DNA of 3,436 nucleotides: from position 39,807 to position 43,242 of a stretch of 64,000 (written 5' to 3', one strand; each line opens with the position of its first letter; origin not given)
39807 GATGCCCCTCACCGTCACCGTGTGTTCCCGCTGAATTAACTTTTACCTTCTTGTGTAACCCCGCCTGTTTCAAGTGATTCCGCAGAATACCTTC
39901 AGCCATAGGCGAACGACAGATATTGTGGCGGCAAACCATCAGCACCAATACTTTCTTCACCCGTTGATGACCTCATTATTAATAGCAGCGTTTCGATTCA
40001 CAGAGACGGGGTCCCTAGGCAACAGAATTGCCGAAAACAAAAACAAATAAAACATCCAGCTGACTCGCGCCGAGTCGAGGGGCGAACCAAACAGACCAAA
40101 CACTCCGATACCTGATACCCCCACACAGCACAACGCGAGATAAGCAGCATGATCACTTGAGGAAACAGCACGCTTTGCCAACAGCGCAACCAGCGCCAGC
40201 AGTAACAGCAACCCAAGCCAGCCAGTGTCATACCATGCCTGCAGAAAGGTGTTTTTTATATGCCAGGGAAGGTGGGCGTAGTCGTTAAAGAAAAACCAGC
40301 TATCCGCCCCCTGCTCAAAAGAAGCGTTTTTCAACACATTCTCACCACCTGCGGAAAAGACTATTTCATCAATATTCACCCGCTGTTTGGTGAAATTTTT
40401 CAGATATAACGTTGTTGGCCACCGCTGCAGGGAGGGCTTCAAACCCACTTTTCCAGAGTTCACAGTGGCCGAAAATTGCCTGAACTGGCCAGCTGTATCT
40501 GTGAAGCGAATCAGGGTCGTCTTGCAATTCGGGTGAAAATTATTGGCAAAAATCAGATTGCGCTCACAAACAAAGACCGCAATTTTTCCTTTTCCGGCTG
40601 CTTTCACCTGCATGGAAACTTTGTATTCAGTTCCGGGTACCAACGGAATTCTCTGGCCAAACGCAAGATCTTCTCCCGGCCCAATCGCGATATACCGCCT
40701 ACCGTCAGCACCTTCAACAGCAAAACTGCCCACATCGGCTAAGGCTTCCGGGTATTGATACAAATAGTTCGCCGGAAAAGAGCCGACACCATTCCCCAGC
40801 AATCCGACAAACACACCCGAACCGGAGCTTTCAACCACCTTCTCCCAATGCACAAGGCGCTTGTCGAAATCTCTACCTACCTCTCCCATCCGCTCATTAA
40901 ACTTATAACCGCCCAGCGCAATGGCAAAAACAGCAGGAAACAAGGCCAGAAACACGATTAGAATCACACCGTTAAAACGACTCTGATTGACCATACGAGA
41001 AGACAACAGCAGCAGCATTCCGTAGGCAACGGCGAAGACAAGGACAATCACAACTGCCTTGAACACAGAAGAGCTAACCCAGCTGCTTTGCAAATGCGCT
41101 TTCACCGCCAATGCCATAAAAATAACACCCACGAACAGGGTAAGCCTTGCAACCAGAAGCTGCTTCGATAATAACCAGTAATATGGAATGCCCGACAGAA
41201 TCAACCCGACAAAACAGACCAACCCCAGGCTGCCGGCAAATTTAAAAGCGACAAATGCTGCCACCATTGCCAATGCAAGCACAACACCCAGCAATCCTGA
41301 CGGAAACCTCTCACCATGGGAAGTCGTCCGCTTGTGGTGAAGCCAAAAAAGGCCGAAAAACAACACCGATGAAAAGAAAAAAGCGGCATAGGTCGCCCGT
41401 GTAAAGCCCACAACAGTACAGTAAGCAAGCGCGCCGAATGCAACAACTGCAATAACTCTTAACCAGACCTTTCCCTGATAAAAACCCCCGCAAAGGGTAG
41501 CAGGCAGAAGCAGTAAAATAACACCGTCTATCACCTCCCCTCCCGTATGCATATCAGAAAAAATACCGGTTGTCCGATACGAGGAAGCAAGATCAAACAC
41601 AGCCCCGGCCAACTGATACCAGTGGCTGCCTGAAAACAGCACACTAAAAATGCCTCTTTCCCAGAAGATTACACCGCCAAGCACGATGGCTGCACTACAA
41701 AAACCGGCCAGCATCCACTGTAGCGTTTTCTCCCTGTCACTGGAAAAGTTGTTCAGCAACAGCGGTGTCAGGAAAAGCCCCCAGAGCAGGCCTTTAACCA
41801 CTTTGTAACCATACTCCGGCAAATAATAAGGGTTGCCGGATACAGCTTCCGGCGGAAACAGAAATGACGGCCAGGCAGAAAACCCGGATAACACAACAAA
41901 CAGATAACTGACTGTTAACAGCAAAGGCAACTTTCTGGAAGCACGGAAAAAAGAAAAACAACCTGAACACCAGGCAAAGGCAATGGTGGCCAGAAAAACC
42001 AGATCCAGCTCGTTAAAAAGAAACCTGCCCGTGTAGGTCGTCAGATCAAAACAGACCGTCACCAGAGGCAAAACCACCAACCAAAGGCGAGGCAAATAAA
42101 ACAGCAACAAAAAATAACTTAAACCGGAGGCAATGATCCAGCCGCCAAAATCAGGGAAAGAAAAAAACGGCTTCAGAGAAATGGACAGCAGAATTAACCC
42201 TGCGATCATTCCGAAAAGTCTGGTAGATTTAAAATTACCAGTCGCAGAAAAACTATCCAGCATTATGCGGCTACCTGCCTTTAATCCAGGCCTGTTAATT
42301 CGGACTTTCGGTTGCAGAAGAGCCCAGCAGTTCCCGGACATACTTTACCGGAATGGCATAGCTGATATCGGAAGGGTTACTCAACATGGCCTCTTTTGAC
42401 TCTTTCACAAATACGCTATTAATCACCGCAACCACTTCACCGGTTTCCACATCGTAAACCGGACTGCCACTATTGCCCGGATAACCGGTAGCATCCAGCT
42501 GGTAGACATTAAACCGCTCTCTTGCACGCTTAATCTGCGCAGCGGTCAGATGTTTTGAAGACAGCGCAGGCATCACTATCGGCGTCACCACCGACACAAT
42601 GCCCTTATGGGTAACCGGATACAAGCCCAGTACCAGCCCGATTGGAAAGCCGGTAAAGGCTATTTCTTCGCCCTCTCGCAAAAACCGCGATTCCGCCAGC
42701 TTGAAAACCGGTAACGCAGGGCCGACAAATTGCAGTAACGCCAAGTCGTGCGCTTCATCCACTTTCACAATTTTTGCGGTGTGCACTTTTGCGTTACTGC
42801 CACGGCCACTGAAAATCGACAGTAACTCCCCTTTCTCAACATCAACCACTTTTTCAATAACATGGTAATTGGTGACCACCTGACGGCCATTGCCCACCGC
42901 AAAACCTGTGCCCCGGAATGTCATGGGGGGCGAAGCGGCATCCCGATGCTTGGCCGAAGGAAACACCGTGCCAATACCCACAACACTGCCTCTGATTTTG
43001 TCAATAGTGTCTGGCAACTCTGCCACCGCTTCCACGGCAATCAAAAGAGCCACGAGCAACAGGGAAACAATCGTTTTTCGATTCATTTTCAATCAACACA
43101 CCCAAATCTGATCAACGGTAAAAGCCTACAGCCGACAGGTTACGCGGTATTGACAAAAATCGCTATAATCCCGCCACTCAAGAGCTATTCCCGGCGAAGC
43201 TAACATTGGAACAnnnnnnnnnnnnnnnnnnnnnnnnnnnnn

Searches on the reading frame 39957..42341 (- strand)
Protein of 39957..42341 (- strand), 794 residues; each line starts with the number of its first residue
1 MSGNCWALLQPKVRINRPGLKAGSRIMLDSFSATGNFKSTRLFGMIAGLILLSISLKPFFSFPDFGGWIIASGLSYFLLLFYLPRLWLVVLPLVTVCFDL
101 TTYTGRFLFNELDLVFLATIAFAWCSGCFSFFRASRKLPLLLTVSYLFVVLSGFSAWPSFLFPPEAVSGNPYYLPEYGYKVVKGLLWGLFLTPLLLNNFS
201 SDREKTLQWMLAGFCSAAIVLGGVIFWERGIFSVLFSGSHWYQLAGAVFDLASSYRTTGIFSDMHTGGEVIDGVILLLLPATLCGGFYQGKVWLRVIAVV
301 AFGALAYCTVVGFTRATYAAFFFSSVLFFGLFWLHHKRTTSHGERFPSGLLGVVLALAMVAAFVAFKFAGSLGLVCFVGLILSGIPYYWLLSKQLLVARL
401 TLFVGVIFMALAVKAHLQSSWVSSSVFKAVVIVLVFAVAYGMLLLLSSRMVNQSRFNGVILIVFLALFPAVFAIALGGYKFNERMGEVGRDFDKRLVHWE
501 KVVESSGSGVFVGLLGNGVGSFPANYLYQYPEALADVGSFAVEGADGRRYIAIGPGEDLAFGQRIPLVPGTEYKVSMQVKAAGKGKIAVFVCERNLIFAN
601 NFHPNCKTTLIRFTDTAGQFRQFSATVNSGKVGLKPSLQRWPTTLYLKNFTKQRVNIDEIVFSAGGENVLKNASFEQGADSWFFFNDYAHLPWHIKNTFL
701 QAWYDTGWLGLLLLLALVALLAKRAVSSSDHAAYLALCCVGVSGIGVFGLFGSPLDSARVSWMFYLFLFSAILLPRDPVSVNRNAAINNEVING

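Call 4: search_protein_families(library=pfam, proteins=[window:39957-42341:-], max_evalue=0.01)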
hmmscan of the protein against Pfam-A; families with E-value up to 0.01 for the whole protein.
window:39957-42341:- (794 aa): 1 family
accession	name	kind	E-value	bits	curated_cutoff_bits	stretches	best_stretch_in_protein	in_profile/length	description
PF02018.23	CBM_4_9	-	0.0059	17.4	25.9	0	545-587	33-81/136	Carbohydrate binding domain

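Call 6: search_protein_families(library=ncbifam, proteins=[window:39957-42341:-], max_evalue=0.01)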
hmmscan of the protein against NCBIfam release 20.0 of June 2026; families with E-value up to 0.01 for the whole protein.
window:39957-42341:- (794 aa): 0 families

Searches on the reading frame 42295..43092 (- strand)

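Call 4: search_protein_families(library=pfam, proteins=[window:42295-43092:-], max_evalue=0.01)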
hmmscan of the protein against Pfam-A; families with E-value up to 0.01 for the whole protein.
window:42295-43092:- (265 aa): 2 families
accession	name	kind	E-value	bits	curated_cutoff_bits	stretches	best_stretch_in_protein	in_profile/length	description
PF13365.12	Trypsin_2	-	2.9e-25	90.1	27.6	1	61-223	1-144/144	Trypsin-like peptidase domain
PF00089.32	Trypsin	-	1.2e-06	28.9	20.6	1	62-227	28-198/220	Trypsin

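Call 6: search_protein_families(library=ncbifam, proteins=[window:42295-43092:-], max_evalue=0.01)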
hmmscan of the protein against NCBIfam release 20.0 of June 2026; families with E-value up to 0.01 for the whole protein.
window:42295-43092:- (265 aa): 12 families
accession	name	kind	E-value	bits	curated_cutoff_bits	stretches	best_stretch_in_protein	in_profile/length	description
TIGR02037.1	degP_htrA_DO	subfamily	3.1e-17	62.6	416.2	1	55-256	56-224/434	Do family serine endopeptidase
NF041521.1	HhoA_HhoB_HtrA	equivalog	4.9e-15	55.7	450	1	60-255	58-219/335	HhoA/HhoB/HtrA family serine endopeptidase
NF033740.0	MarP_fam_protase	equivalog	1.3e-12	47.4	250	1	53-256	205-374/390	MarP family serine protease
NF047968.1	SerProtHtrA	equivalog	7.6e-12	45.3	470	1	31-244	60-249/357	serine protease HtrA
NF040960.1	MamE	equivalog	6.9e-10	38.1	800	1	61-230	124-270/659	magnetosome formation protease MamE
NF050055.1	SerProtHtrAMycob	equivalog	1.4e-09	37.4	800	1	51-255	219-402/502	serine protease HtrA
NF008147.1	PRK10898.1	equivalog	2.2e-08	33.7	408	1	58-253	77-241/352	outer membrane-stress sensor serine endopeptidase DegS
TIGR02038.1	protease_degS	equivalog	5.5e-07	29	422.95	1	61-256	80-243/351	outer membrane-stress sensor serine endopeptidase DegS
NF040961.1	MamO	equivalog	2.8e-05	22.7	800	1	54-168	97-198/648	magnetosome protein MamO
NF041810.1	Avs1b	equivalog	8.5e-05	19.9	1500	1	60-151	19-107/1931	AVAST type 1 anti-phage system protease Avs1b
NF007526.1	PRK10139.1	equivalog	9.1e-05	21.3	756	1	58-169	90-190/456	serine endoprotease DegQ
NF008189.1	PRK10942.1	equivalog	0.00013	20.6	720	1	71-229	126-257/477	serine endoprotease DegP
